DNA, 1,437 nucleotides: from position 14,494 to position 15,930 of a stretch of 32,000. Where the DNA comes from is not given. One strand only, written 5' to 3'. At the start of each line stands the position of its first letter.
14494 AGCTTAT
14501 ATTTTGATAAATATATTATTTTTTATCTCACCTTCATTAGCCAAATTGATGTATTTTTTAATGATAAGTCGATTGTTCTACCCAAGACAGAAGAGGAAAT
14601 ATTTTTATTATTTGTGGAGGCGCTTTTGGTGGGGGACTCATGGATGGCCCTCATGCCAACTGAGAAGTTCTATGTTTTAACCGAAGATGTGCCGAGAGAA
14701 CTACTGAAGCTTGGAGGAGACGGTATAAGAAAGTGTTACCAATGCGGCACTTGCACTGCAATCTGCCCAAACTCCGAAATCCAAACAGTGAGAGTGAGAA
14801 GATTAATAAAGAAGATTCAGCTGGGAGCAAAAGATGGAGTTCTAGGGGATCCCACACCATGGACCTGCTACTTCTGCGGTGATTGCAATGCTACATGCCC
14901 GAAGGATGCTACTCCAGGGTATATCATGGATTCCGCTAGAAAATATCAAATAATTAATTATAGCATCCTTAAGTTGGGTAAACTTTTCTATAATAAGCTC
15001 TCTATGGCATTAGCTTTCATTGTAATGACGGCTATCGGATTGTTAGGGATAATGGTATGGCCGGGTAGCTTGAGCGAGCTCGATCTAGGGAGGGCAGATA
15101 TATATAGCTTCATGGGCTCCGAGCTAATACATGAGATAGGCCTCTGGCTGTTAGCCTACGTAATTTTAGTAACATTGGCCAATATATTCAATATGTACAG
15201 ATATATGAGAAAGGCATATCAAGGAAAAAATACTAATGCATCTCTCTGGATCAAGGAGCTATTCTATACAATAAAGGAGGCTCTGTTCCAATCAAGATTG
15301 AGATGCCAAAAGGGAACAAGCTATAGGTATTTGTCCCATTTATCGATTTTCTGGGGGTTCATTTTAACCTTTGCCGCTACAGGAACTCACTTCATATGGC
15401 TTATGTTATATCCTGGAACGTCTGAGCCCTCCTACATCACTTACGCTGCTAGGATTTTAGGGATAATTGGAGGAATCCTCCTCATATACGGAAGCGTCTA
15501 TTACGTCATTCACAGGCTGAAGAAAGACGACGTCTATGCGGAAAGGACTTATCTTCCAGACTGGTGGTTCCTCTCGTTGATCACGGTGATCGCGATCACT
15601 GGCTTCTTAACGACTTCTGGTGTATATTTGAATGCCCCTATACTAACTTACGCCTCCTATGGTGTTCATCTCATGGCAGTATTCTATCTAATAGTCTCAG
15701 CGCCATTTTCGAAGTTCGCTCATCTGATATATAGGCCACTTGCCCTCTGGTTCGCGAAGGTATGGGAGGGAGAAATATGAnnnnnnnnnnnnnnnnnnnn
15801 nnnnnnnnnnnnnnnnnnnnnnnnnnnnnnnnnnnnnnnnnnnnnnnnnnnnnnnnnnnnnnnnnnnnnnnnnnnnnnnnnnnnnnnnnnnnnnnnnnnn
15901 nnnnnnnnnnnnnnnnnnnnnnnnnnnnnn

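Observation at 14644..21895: Mvh hydrogenase/HdrA module wired to a ferredoxin-NarI-like membrane fusion protein, with no HdrB/C/D catalytic subunit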

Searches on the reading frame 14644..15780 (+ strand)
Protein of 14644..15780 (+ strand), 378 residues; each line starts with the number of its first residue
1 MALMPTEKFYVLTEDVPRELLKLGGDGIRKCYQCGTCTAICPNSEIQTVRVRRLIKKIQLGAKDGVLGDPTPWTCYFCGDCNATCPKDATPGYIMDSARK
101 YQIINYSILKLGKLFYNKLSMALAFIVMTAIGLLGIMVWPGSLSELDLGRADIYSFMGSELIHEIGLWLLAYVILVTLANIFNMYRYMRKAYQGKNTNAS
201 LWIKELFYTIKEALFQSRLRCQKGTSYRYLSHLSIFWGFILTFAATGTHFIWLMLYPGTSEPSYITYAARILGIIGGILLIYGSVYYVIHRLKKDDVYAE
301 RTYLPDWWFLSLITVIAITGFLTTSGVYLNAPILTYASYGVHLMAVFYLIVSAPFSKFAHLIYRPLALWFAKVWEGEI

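Call 5: search_protein_families(library=pfam, proteins=[window:14644-15780:+], max_evalue=0.01)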
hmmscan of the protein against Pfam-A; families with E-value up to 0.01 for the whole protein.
window:14644-15780:+ (378 aa): 9 families
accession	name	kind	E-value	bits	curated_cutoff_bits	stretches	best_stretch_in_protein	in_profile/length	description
PF13187.11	Fer4_9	-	7.5e-09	35.9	27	1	30-89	1-51/52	4Fe-4S dicluster domain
PF13183.11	Fer4_8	-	1.2e-07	32.6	27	1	29-88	3-67/68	4Fe-4S dicluster domain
PF12838.12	Fer4_7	-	2.8e-07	31.3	27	1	30-89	1-52/52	4Fe-4S dicluster domain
PF25160.1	LdpA_Fe-S-bd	-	7.1e-07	29.4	27.6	1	29-50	26-47/49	LdpA Fe-S cluster-binding domain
PF13534.11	Fer4_17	-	7.4e-07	30.1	22.2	1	30-88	1-59/61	4Fe-4S dicluster domain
PF13237.11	Fer4_10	-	4.3e-06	27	25.5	1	29-86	7-53/53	4Fe-4S dicluster domain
PF02665.19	Nitrate_red_gam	-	0.00062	19.9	22.9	0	264-346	82-166/217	Nitrate reductase gamma subunit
PF13484.11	Fer4_16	-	0.0012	20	30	0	30-87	1-65/66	4Fe-4S double cluster binding domain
PF14697.11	Fer4_21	-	0.0019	18.7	35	0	30-51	7-28/59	4Fe-4S dicluster domain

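Call 6: search_protein_families(library=ncbifam, proteins=[window:14644-15780:+], max_evalue=0.01)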
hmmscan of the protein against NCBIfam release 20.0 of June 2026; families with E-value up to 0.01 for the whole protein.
window:14644-15780:+ (378 aa): 28 families (the best 25 are shown)
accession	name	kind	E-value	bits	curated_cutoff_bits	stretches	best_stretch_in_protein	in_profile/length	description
NF038018.1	qmoC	equivalog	5.3e-64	216.9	300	1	18-370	7-360/360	quinone-interacting membrane-bound oxidoreductase complex subunit QmoC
TIGR03290.1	CoB_CoM_SS_C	equivalog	6.3e-17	61.9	160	1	29-101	2-74/144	CoB--CoM heterodisulfide reductase subunit C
NF041779.1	hetero_SS_HdrC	equivalog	7.2e-15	55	350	1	14-108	16-108/198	ferredoxin:CoB-CoM heterodisulfide reductase subunit HdrC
NF041890.1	hdrC_Methbact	equivalog_domain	9.4e-14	51.4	270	1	12-100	12-99/192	ferredoxin:CoB-CoM heterodisulfide reductase subunit HdrC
NF011607.0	PRK15033.1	subfamily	1.6e-12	47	524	1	75-369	69-372/389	tricarballylate utilization 4Fe-4S protein TcuB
TIGR02484.1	CitB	equivalog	2.9e-10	39.8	246.6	1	119-369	104-353/372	tricarballylate utilization 4Fe-4S protein TcuB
TIGR01971.1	NuoI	subfamily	8.7e-08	31.8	113.05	1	20-89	34-97/121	NADH-quinone oxidoreductase, chain I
NF045723.1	memb_anch_TmcC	equivalog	8.2e-07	28.7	240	1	261-366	102-200/218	TmcC family electron transfer complex membrane anchor subunit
NF040612.1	F420_dehyd_FpoI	exception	2.6e-06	27.3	180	1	29-90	42-99/135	F420H2 dehydrogenase subunit FpoI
NF042909.1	FMH_DH_FwdF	exception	1.3e-05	24.5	375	1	30-91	16-73/336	tungsten-dependent formylmethanofuran dehydrogenase subunit FwdF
TIGR00314.1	cdhA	equivalog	1.8e-05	22.8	781.3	1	28-89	398-453/784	CO dehydrogenase/acetyl-CoA synthase complex subunit alpha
NF009226.0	PRK12576.1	equivalog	4.3e-05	23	344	0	31-102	156-237/317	succinate dehydrogenase/fumarate reductase iron-sulfur subunit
TIGR02512.1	FeFe_hydrog_A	subfamily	4.6e-05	22.4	405.95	1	29-89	7-66/375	[FeFe] hydrogenase, group A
NF058577.1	FdxA_fam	equivalog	0.00014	22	65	0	30-45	8-23/52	4Fe-4S ferredoxin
NF004539.0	PRK05888.1-5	equivalog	0.00021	21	225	1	25-90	57-117/162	NADH-quinone oxidoreductase subunit NuoI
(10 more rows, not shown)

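Call 7: find_homologous_proteins(query=window:14644-15780:+)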
Query window:14644-15780:+ (378 aa): 46 proteins with E <= 0.001 among 2844 candidates.
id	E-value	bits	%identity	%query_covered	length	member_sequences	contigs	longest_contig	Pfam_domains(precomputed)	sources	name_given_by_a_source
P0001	5.2e-256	867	100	100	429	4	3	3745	PF12838.13,PF13534.12,PF25160.2,PF13237.12,PF13183.12,PF13187.12,PF27541.1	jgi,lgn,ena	-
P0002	5.4e-188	643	73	100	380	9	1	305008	PF12838.13,PF13534.12,PF25160.2,PF13183.12,PF13187.12,PF27541.1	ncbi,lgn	ncbi:MAG: 4Fe-4S dicluster domain-containing protein [Candidatus Korarchaeum sp.]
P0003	8.5e-186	636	69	100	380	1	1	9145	PF12838.13,PF13534.12,PF25160.2,PF13183.12,PF13187.12,PF27541.1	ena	-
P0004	1.9e-180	618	70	99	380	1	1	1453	PF02665.20,PF12838.13,PF13534.12,PF25160.2,PF13183.12,PF13187.12,PF27541.1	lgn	-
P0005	2.5e-178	611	69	100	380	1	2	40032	PF12838.13,PF13534.12,PF25160.2,PF13183.12,PF13187.12,PF27541.1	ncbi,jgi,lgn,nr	ncbi:MAG: 4Fe-4S dicluster domain-containing protein [Candidatus Korarchaeota archaeon NZ13-K]|nr:MA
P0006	3.8e-132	459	56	99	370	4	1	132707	PF12838.13,PF13534.12,PF25160.2,PF13183.12,PF13187.12,PF27541.1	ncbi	-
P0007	6.9e-131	455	57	96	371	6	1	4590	PF12838.13,PF13534.12,PF25160.2,PF13183.12,PF13187.12,PF27541.1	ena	-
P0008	1.6e-110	388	64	68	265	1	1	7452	-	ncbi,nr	ncbi:MAG: hypothetical protein RMI85_04710, partial [Candidatus Korarchaeum sp.]|nr:hypothetical pro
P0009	2.9e-76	275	39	99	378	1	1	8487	PF02665.20,PF12838.13,PF13534.12,PF13237.12,PF13183.12,PF13187.12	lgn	-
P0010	6.0e-69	251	40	93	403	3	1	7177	PF02665.20,PF13484.12,PF12838.13,PF13534.12,PF13237.12,PF13183.12,PF13187.12,PF27541.1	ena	-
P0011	1.2e-67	247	39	94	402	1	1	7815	PF02665.20,PF13534.12,PF13237.12,PF13183.12,PF13187.12,PF27541.1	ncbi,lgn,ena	-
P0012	8.0e-66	241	35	98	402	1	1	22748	PF13534.12,PF13183.12,PF13187.12,PF27541.1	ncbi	-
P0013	5.0e-45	173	30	93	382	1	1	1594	PF13534.12,PF13183.12,PF13187.12,PF27541.1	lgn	-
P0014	1.7e-44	171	30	94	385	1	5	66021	PF12838.13,PF13534.12,PF25160.2,PF13237.12,PF13183.12,PF13187.12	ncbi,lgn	-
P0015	2.1e-43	167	31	92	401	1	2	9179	PF13484.12,PF12838.13,PF13534.12,PF13183.12,PF13187.12,PF27541.1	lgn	-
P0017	8.3e-43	165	32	94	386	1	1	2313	PF13484.12,PF12838.13,PF13534.12,PF13237.12,PF13183.12,PF13187.12,PF27541.1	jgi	jgi:quinone-modifying oxidoreductase subunit QmoC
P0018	2.0e-42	164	31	94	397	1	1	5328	PF02665.20,PF13534.12,PF13183.12,PF13187.12,PF27541.1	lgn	-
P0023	1.3e-40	158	30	97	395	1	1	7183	PF02665.20,PF12838.13,PF13534.12,PF25160.2,PF13237.12,PF13183.12,PF13187.12,PF27541.1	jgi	jgi:ferredoxin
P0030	1.9e-39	154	30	96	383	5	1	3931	PF13484.12,PF12838.13,PF13534.12,PF13183.12,PF13187.12,PF27541.1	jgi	jgi:quinone-modifying oxidoreductase, subunit QmoC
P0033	4.9e-38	150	27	95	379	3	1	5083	PF13534.12,PF13183.12,PF13187.12,PF27541.1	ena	-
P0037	6.8e-36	143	31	93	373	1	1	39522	PF13484.12,PF13534.12,PF13183.12,PF13187.12,PF27541.1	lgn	-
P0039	9.1e-36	142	27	94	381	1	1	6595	PF13534.12,PF13237.12,PF13183.12,PF13187.12,PF27541.1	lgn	-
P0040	9.4e-34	135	29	94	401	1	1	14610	PF13534.12,PF13237.12,PF13183.12,PF13187.12,PF27541.1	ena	-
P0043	2.0e-25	108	25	94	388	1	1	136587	PF13534.12,PF13183.12,PF13187.12,PF27541.1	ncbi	ncbi:MAG: quinone-interacting membrane-bound oxidoreductase complex subunit QmoC [Planctomycetota ba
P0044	9.1e-11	60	27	53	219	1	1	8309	PF27541.1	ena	-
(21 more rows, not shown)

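Call 8: search_solved_structures(query=window:14644-15780:+, max_evalue=1, show_alignments=2)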
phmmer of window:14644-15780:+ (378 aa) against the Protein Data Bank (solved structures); distinct sequences matched with E-value up to 1: 72 (the best 60 are shown).
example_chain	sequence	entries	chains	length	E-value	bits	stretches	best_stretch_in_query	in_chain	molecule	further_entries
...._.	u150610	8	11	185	1.9e-17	66.9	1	18-90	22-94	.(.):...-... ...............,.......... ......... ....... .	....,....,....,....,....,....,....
8rvv_C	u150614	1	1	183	3.1e-17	66.2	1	18-90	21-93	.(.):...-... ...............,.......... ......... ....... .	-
7bkb_C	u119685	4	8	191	6.7e-15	58.5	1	17-117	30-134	CoB--CoM heterodisulfide reductase subunit C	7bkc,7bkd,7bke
5odc_C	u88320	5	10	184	1.1e-11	48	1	27-101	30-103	Heterodisulfide reductase, subunit C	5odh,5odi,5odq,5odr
9sfi_E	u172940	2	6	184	8.8e-11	45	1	27-100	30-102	H(2)/formate:CoB-CoM heterodisulfide,ferredoxin reductase subunit C2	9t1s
2fug_9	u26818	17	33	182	0.00089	21.9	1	19-98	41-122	NADH-quinone oxidoreductase chain 9 | NADH-QUINONE OXIDOREDUCTASE SUBUNIT 9 | NADH-quinone oxidoreductase subunit I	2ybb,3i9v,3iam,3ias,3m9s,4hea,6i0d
7arc_I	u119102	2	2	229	0.0031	20.1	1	21-90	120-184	TYKY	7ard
9iho_I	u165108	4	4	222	0.0034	20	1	23-90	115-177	NUIM (TYKY) subunit of mitochondrial NADH:ubiquinone oxidoreductase (Complex I)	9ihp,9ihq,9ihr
5t5i_G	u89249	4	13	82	0.0044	19.6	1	30-89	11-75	Tungsten formylmethanofuran dehydrogenase subunit fwdG | Tungsten formylmethanofuran dehydrogenase, subunit G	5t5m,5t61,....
7b0n_I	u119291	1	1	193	0.0056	19.3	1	24-90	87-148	Subunit NUIM of protein NADH:Ubiquinone Oxidoreductase (Complex I)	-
8b9z_I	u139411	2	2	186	0.0064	19.1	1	25-90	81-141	NADH dehydrogenase (ubiquinone) 23 kDa subunit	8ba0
9f5x_G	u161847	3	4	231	0.0076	18.8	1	25-90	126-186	NADH:ubiquinone oxidoreductase subunit 8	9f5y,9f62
6gcs_I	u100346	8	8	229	0.0082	18.7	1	24-90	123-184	TYKY SUBUNIT (NUIM) | Subunit NUIM of NADH:Ubiquinone Oxidoreductase (Complex I)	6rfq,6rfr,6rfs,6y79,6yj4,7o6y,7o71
7ar7_I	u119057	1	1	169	0.0084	18.7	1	26-90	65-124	NADH dehydrogenase [ubiquinone] iron-sulfur protein 8-A, mitochondrial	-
8esw_S8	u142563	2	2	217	0.0086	18.7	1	25-90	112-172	NADH dehydrogenase (ubiquinone) 23 kDa subunit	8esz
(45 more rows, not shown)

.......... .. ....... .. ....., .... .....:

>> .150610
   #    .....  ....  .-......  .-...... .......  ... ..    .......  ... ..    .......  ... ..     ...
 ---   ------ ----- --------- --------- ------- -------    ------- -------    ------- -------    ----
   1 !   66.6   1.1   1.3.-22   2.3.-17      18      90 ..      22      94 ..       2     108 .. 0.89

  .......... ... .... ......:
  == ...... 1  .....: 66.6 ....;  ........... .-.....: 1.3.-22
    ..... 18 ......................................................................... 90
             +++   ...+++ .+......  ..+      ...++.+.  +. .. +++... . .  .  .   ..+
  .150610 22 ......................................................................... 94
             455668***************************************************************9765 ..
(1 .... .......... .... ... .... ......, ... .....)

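Call 15: find_related_loci(query=A1, collection=genome_contigs, flank=10000)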
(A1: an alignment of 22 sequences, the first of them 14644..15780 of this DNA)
Query A1 (378 aa) in genome_contigs; peptide patterns used: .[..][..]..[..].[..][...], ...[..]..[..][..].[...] (x = any residue, [..] = any of these).
600 stretches matched a pattern (row limit reached: there are more); 587 encode a relative of the query (tblastn E <= 1e-3); the best 80 are kept; 80 distinct loci.
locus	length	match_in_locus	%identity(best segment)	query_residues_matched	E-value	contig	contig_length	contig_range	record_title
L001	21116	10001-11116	56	1-377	4e-125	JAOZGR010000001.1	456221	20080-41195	MAG: Thermoproteota archaeon isolate INS_M9_B20 NODE_5_length_456221_cov_43.757702, whole genome shotgun sequence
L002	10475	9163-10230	37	11-369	1e-63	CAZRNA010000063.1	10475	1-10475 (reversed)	MAG TPA_asm: uncultured Candidatus Bathyarchaeia archaeon isolate SRP098346_co1_365 genome assembly, contig: NODE_8118_l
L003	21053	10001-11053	35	19-372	2e-63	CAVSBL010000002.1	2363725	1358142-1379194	MAG: Candidatus Bathyarchaeota archaeon isolate MFD04408.bin.2.179 genome assembly, contig: contig_12384, whole genome s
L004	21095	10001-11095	33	18-372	2e-54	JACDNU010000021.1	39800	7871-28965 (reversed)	MAG: Archaeoglobus sp. isolate GB_MAG3_049 c_000000000737, whole genome shotgun sequence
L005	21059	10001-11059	33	18-375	5e-52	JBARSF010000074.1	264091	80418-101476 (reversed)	MAG: Anaerolineales bacterium isolate MFD12959_ilm_asm_bin54 k127_106441, whole genome shotgun sequence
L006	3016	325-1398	31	18-368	2e-51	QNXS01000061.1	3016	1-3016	MAG: Archaeoglobus sp. isolate MAG 85 Ga0232641_1013863, whole genome shotgun sequence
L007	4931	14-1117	32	19-370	1e-50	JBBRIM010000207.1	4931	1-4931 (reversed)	MAG: Candidatus Limnocylindrales bacterium isolate Co_metawrap_2787 Cmw_2787_k141_5639127_length_4931_cov_7.9942, whole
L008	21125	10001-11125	31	12-370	2e-50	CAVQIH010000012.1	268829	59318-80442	MAG: uncultured Chloroflexia bacterium isolate MFD10007.bin.3.293 genome assembly, contig: contig_38572, whole genome sh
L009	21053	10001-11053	32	15-372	3e-50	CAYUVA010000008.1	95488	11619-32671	MAG TPA_asm: uncultured bacterium isolate SRP338002_co1_41 genome assembly, contig: NODE_213_length_95488_cov_9.856213,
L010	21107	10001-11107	29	6-375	6e-50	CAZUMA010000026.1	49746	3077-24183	MAG TPA_asm: uncultured Anaerolineales bacterium isolate SRP332253_co2_238 genome assembly, contig: NODE_589_length_4974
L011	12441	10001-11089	31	11-370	6e-50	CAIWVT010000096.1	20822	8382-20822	uncultured bacterium isolate KR_bin-2776 genome assembly, contig: bin-2776:096/679, whole genome shotgun sequence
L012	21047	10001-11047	31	19-375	1e-49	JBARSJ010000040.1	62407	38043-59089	MAG: Anaerolineales bacterium isolate MFD12959_ilm_asm_bin38 k127_7306, whole genome shotgun sequence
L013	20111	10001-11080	31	19-373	2e-49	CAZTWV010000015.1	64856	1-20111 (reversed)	MAG TPA_asm: uncultured Anaerolineales bacterium isolate SRP141376_co3_323 genome assembly, contig: NODE_994_length_6485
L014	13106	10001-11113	32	6-370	2e-49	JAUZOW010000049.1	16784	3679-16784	MAG: Bacteroidota bacterium isolate bin200(16d) ADOFJJCP_49, whole genome shotgun sequence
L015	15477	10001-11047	31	24-373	5e-49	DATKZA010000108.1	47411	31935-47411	MAG TPA_asm: Patescibacteria group bacterium isolate SMAG_U14233 k141_3447805, whole genome shotgun sequence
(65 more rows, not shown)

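Call 33: find_encoding_contigs(protein=P0002, flank=10000, max_places=3)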
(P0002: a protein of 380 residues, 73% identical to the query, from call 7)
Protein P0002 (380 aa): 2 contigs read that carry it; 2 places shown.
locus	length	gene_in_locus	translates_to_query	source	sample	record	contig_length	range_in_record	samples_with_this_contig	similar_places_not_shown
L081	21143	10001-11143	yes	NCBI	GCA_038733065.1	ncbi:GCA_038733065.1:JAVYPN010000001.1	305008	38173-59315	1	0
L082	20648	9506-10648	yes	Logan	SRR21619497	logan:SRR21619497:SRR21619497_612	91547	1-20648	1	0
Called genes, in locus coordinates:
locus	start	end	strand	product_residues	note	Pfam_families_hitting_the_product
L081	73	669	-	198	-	PF12644:DUF3782, PF07788:PDDEXK_10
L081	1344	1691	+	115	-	PF18653:Arcadin_1 (weak)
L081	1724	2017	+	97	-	-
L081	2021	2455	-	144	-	PF00571:CBS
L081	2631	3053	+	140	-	PF08753:NikR_C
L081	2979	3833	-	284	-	PF02463:SMC_N (faint), PF00005:ABC_tran, PF13304:AAA_21 (faint)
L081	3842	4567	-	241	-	-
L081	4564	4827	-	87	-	PF13190:PDGLE (weak)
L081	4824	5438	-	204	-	PF01891:CbiM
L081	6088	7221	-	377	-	PF01924:HypD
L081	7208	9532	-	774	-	PF00708:Acylphosphatase, PF07503:zf-HYPF, PF01300:Sua5_yciO_yrdC, PF17788:HypF_C, PF22521:HypF_C_2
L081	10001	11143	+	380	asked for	PF25160:LdpA_Fe-S-bd (faint), PF12838:Fer4_7 (weak), PF13183:Fer4_8 (weak), PF13187:Fer4_9, PF13534:Fer4_17 (weak), PF27541:CitB (weak)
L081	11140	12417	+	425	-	PF00070:Pyr_redox (faint), PF00890:FAD_binding_2 (weak), PF01134:GIDA (weak), PF01266:DAO (weak), PF07992:Pyr_redox_2 (weak), PF12831:FAD_oxidored, PF13450:NAD_binding_8 (weak), PF00037:Fer4 (faint)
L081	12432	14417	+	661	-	PF01266:DAO, PF13450:NAD_binding_8, PF12838:Fer4_7, PF13187:Fer4_9, PF00037:Fer4, PF00037:Fer4, PF12838:Fer4_7, PF13187:Fer4_9, +19 more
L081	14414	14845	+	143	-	PF02662:FlpD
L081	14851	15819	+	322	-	PF01058:Oxidored_q6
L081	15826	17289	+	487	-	PF27537:HoxH, PF00374:NiFeSe_Hases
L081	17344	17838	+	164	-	PF01750:HycI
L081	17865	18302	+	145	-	PF01155:HypA, PF08271:Zn_Ribbon_TF (faint)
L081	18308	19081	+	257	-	PF10609:ParA, PF01656:CbiA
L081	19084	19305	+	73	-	PF01455:HupF_HypC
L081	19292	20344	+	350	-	PF00586:AIRS, PF02769:AIRS_C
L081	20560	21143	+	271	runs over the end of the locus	-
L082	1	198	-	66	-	?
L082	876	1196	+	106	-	PF18653:Arcadin_1 (weak)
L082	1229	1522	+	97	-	-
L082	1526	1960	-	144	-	PF00571:CBS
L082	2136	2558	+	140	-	PF08753:NikR_C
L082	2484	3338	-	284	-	PF02463:SMC_N (faint), PF00005:ABC_tran, PF13304:AAA_21 (faint)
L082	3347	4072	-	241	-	-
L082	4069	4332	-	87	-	PF13190:PDGLE (weak)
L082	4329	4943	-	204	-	PF01891:CbiM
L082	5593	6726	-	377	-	PF01924:HypD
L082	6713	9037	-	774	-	PF00708:Acylphosphatase, PF07503:zf-HYPF, PF01300:Sua5_yciO_yrdC, PF17788:HypF_C, PF22521:HypF_C_2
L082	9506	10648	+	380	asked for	PF25160:LdpA_Fe-S-bd (faint), PF12838:Fer4_7 (weak), PF13183:Fer4_8 (weak), PF13187:Fer4_9, PF13534:Fer4_17 (weak), PF27541:CitB (weak)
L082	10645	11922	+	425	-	PF00070:Pyr_redox (faint), PF00890:FAD_binding_2 (weak), PF01134:GIDA (weak), PF01266:DAO (weak), PF07992:Pyr_redox_2 (weak), PF12831:FAD_oxidored, PF13450:NAD_binding_8 (weak), PF00037:Fer4 (faint)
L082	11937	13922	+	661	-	PF01266:DAO, PF13450:NAD_binding_8, PF12838:Fer4_7, PF13187:Fer4_9, PF00037:Fer4, PF00037:Fer4, PF12838:Fer4_7, PF13187:Fer4_9, +19 more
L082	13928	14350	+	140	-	PF02662:FlpD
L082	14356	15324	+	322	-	PF01058:Oxidored_q6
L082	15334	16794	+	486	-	PF27537:HoxH, PF00374:NiFeSe_Hases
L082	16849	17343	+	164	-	PF01750:HycI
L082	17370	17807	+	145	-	PF01155:HypA, PF08271:Zn_Ribbon_TF (faint)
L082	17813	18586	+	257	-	PF10609:ParA, PF01656:CbiA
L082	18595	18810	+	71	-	PF01455:HupF_HypC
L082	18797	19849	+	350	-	PF00586:AIRS, PF02769:AIRS_C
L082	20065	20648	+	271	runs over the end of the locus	-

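Call 34: find_encoding_contigs(protein=P0006, flank=10000, max_places=2)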
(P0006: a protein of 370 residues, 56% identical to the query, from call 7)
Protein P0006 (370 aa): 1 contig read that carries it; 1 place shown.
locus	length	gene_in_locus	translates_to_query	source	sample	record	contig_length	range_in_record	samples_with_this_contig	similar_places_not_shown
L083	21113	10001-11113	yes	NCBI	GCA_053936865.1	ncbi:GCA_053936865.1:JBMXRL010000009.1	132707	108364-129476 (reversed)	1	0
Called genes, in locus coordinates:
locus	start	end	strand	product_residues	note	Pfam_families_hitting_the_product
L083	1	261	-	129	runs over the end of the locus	-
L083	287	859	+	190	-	PF01931:NTPase_I-T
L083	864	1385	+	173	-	-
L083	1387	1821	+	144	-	PF04307:YdjM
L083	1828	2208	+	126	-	PF18653:Arcadin_1 (weak)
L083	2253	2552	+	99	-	-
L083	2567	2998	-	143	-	PF00571:CBS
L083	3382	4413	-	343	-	PF00126:HTH_1 (weak), PF12727:PBP_like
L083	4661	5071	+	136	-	PF08753:NikR_C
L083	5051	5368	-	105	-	-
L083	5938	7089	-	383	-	PF01924:HypD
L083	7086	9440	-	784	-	PF00708:Acylphosphatase, PF07503:zf-HYPF, PF01300:Sua5_yciO_yrdC, PF17788:HypF_C, PF22521:HypF_C_2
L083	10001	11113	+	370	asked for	PF13183:Fer4_8, PF25160:LdpA_Fe-S-bd (faint), PF12838:Fer4_7 (weak), PF13187:Fer4_9, PF13534:Fer4_17 (weak), PF27541:CitB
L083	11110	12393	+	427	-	PF00890:FAD_binding_2 (weak), PF01266:DAO (weak), PF07992:Pyr_redox_2 (weak), PF12831:FAD_oxidored, PF13450:NAD_binding_8, PF13738:Pyr_redox_3 (faint), PF13484:Fer4_16 (faint), PF00037:Fer4 (weak), +2 more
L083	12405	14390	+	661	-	PF00890:FAD_binding_2, PF01266:DAO, PF13450:NAD_binding_8, PF13183:Fer4_8, PF13187:Fer4_9, PF00037:Fer4, PF00037:Fer4, PF12838:Fer4_7, +18 more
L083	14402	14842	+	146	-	PF02662:FlpD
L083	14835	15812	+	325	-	PF01058:Oxidored_q6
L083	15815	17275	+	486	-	PF27537:HoxH, PF00374:NiFeSe_Hases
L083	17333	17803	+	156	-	PF01750:HycI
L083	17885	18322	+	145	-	PF01155:HypA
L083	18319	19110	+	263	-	PF01656:CbiA, PF02374:ArsA_ATPase (weak), PF09140:MipZ (weak), PF10609:ParA, PF13614:AAA_31 (weak)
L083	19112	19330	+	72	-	PF01455:HupF_HypC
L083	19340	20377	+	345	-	PF00586:AIRS, PF02769:AIRS_C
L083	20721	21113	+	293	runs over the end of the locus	PF12760:Zn_ribbon_IS1595 (faint), PF24859:FdhE_central (faint)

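Call 36: predict_structure(alignment_id=A1)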
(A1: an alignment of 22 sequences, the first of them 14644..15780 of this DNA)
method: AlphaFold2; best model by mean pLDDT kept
length: 378 residues; sequences in the alignment: 22
mean_pLDDT: 85.3   pTM: 0.84
mean pLDDT of the five models: 85.3, 84.2, 82.8, 80.5, 78.4
residues with pLDDT >= 90: 176; 70-90: 164; 50-70: 30; < 50: 8
segments of 3 or more residues with pLDDT < 50: 1-6
pLDDT, mean of each block of 10 residues (from residue 1): 49 82 88 69 60 89 92 81 81 90 93 89 91 81 75 82 85 93 93 82 89 84 73 93 90 88 92 96 94 81 84 95 95 94 92 87 89 74
secondary structure, 60 per line:
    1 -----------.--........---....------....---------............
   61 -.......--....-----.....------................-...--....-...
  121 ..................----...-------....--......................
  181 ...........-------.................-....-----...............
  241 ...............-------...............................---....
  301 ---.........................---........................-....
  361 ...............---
elements in order: H15-22 H26-29 H36-39 H49-60 H63-68 H71-74 H80-84 H91-106 H113-116 H118-138 H153-156 H159-191 H199-215 H217-220 H226-255 H263-293 H297-300 H304-328 H332-355 H357-375
